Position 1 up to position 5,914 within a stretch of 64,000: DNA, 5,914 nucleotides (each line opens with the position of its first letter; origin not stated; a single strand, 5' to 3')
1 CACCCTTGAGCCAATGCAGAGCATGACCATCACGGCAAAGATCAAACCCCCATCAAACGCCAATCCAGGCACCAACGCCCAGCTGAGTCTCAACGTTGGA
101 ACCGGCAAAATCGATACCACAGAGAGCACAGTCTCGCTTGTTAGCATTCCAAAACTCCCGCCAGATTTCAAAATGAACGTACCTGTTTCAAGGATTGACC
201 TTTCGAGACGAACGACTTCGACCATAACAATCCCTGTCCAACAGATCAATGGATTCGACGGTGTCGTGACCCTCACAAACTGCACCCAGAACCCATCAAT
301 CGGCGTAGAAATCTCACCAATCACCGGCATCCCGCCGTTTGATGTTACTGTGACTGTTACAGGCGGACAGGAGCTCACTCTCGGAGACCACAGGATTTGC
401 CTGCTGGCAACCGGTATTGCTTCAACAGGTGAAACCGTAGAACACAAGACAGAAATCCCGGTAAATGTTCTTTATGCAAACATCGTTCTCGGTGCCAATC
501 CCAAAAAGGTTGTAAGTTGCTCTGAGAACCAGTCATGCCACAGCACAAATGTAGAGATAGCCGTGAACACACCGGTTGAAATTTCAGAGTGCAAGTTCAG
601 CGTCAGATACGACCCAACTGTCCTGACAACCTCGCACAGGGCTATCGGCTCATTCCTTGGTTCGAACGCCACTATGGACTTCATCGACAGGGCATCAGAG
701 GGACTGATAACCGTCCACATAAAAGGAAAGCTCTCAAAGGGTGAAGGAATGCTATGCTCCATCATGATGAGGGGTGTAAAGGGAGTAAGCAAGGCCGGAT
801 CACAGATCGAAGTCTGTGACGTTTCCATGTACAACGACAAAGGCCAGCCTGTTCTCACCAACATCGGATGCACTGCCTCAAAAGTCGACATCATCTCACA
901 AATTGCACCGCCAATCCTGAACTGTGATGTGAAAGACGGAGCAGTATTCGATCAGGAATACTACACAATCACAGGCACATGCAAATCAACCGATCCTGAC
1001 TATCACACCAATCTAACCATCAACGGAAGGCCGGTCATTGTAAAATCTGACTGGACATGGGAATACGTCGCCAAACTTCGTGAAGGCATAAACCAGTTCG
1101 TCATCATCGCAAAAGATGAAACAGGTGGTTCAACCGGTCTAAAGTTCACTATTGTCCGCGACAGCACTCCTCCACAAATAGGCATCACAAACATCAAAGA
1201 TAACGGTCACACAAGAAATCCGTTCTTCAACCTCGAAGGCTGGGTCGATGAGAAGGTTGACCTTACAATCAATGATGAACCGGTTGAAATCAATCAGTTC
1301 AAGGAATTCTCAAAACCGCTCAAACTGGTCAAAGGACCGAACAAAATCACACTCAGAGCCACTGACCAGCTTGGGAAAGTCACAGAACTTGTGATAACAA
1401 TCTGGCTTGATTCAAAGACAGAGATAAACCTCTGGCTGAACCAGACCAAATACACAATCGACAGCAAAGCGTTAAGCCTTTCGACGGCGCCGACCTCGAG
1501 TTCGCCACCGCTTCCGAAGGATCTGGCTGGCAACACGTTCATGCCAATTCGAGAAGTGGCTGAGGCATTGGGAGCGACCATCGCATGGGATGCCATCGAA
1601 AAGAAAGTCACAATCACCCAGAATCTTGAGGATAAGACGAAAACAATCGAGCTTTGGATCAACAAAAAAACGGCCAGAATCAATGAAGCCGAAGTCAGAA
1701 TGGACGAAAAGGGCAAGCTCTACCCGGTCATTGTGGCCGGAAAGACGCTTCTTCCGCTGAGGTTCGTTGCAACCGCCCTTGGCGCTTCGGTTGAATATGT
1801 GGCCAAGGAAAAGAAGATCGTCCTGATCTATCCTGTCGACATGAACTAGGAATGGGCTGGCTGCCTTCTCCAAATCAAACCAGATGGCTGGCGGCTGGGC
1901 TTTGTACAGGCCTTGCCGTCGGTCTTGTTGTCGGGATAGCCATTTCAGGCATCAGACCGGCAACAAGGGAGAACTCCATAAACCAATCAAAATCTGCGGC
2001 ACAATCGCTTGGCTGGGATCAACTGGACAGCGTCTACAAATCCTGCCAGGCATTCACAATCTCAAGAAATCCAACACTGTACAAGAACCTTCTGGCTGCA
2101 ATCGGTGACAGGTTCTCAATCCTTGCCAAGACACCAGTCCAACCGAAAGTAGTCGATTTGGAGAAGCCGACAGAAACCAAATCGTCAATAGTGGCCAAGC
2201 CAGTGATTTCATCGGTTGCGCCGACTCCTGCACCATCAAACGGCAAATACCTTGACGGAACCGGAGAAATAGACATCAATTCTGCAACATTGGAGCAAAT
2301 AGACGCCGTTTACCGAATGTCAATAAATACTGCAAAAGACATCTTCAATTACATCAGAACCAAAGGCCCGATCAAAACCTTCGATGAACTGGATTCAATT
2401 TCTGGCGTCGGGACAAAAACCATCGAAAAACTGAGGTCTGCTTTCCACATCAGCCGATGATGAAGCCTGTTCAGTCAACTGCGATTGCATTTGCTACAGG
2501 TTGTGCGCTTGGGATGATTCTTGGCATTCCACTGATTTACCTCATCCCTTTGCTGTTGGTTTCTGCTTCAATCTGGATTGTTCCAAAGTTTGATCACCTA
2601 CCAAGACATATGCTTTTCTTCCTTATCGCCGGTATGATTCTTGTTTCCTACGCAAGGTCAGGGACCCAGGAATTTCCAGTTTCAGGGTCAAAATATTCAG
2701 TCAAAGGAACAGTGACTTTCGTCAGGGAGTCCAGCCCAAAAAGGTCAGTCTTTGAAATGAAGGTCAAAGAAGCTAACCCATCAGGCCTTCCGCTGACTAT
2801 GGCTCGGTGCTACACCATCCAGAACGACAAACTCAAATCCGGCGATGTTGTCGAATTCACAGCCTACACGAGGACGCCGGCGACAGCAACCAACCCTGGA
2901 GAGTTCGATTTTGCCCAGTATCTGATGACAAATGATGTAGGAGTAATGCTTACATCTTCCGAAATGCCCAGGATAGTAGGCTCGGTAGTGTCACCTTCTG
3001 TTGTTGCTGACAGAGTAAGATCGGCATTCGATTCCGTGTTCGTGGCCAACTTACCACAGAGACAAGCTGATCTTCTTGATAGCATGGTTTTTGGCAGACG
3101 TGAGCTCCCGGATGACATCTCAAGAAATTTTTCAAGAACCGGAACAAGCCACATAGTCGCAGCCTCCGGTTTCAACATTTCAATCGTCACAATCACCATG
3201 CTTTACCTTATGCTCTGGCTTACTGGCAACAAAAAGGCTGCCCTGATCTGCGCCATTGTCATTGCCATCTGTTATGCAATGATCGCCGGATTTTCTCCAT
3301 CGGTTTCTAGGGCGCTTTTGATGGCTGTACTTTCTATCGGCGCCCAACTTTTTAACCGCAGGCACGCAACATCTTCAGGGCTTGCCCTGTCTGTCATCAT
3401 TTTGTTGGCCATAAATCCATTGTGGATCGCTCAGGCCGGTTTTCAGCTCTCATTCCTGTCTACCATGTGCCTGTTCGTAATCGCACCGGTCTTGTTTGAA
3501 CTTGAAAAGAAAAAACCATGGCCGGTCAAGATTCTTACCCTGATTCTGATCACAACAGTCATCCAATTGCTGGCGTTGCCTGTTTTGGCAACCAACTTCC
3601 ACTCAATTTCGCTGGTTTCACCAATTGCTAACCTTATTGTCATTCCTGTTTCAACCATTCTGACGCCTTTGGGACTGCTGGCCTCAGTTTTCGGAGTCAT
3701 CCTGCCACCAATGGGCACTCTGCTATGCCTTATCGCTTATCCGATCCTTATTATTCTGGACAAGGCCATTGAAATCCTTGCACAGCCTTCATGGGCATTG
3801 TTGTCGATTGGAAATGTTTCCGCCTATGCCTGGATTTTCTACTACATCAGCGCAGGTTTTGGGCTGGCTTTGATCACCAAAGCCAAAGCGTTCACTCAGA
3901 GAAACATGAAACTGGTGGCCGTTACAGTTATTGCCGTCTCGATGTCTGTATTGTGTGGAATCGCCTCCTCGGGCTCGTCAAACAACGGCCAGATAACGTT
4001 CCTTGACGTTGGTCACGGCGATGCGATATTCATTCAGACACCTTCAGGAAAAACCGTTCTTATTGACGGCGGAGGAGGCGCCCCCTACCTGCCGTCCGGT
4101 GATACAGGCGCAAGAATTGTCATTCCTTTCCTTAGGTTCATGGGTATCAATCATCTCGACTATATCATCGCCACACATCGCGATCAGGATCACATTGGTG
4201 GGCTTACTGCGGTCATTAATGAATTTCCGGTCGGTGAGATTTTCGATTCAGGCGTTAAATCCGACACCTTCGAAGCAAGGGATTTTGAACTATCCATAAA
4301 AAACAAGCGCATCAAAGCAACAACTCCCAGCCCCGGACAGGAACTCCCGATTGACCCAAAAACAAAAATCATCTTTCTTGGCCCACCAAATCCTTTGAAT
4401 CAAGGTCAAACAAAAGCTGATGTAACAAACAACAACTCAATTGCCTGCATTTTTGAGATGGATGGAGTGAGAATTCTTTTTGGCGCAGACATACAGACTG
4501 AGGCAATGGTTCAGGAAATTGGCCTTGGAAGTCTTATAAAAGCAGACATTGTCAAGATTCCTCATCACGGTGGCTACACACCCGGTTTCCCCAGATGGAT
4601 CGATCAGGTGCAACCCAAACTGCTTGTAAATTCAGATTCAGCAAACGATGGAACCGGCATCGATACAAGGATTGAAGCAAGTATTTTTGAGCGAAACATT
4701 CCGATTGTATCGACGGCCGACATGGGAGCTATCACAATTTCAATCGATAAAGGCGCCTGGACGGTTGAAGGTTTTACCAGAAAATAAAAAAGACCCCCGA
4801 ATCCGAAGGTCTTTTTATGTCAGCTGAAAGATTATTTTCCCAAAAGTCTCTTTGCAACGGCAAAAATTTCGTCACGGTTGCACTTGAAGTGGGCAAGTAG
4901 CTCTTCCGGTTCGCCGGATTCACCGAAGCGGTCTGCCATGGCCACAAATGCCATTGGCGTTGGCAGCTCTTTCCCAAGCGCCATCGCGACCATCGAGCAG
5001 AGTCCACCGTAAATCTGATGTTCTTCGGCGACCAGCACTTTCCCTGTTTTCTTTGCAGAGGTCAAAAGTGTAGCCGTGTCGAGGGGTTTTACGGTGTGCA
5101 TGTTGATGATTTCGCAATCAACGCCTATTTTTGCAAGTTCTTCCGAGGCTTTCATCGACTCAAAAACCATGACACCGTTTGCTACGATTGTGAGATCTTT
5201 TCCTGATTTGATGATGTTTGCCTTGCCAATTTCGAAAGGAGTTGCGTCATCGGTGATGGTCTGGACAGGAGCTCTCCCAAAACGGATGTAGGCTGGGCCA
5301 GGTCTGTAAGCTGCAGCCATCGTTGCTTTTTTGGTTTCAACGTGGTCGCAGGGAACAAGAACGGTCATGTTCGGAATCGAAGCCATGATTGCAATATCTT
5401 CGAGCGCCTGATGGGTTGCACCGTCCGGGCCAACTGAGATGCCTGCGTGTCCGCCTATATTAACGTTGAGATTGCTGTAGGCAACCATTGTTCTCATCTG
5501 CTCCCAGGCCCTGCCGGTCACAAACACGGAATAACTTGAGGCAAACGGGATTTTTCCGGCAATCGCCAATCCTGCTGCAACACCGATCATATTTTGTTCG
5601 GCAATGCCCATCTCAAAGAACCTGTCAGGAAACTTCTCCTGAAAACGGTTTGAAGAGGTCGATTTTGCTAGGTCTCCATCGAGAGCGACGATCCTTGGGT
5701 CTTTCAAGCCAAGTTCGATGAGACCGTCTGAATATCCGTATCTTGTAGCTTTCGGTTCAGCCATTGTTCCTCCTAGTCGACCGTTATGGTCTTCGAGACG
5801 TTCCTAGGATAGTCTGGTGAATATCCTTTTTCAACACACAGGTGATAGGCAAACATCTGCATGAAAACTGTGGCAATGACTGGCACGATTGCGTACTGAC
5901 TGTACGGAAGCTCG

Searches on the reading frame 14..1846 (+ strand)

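Call 60: search_protein_families(library=pfam, proteins=[window:14-1846:+], max_evalue=0.00001)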
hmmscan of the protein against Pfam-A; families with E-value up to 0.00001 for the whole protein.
window:14-1846:+ (611 aa): 2 families
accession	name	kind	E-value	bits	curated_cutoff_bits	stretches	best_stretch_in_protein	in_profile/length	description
PF07833.16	Cu_amine_oxidN1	-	1.5e-23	83.2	24.2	1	505-603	17-107/108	Copper amine oxidase N-terminal domain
PF09136.16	Glucodextran_B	-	2.7e-16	59.7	27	2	387-466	1-82/83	Glucodextranase, domain B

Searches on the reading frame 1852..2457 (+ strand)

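Call 60: search_protein_families(library=pfam, proteins=[window:1852-2457:+], max_evalue=0.00001)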
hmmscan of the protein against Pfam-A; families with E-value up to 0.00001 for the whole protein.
window:1852-2457:+ (202 aa): 1 family
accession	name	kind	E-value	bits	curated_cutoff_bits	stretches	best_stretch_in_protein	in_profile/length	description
PF12836.13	HHH_3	-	2.9e-11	43.7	27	1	139-196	5-62/65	Helix-hairpin-helix motif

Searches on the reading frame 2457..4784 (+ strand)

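Call 60: search_protein_families(library=pfam, proteins=[window:2457-4784:+], max_evalue=0.00001)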
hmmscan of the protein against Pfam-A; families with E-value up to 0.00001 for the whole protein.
window:2457-4784:+ (776 aa): 3 families
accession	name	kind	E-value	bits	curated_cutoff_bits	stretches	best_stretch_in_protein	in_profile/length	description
PF03772.21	Competence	-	5.4e-56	190.4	23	1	211-474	2-268/270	Competence protein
PF13567.11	DUF4131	-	1.9e-13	50.9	31.6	1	24-165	3-157/165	Domain of unknown function (DUF4131)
PF00753.33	Lactamase_B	-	1.3e-09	38.7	22.7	1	517-681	2-152/196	Metallo-beta-lactamase superfamily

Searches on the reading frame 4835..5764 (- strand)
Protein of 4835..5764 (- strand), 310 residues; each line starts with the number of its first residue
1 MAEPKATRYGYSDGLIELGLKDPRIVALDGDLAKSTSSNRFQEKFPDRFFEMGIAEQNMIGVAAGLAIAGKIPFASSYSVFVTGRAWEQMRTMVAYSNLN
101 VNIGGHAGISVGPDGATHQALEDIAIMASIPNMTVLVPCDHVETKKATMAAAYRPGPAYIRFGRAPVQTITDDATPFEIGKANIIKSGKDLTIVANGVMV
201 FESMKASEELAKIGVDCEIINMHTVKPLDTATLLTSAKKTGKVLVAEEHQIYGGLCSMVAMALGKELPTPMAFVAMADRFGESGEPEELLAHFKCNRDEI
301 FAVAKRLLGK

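Call 60: search_protein_families(library=pfam, proteins=[window:4835-5764:-], max_evalue=0.00001)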
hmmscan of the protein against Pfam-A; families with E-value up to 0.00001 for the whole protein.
window:4835-5764:- (310 aa): 2 families
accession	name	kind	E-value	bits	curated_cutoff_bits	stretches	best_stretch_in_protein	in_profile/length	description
PF02779.29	Transket_pyr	-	7.1e-45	153.2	27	1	5-165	3-170/174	Transketolase, pyrimidine binding domain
PF02780.25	Transketolase_C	-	9.2e-31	106.8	25.9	1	180-300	1-124/124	Transketolase, C-terminal domain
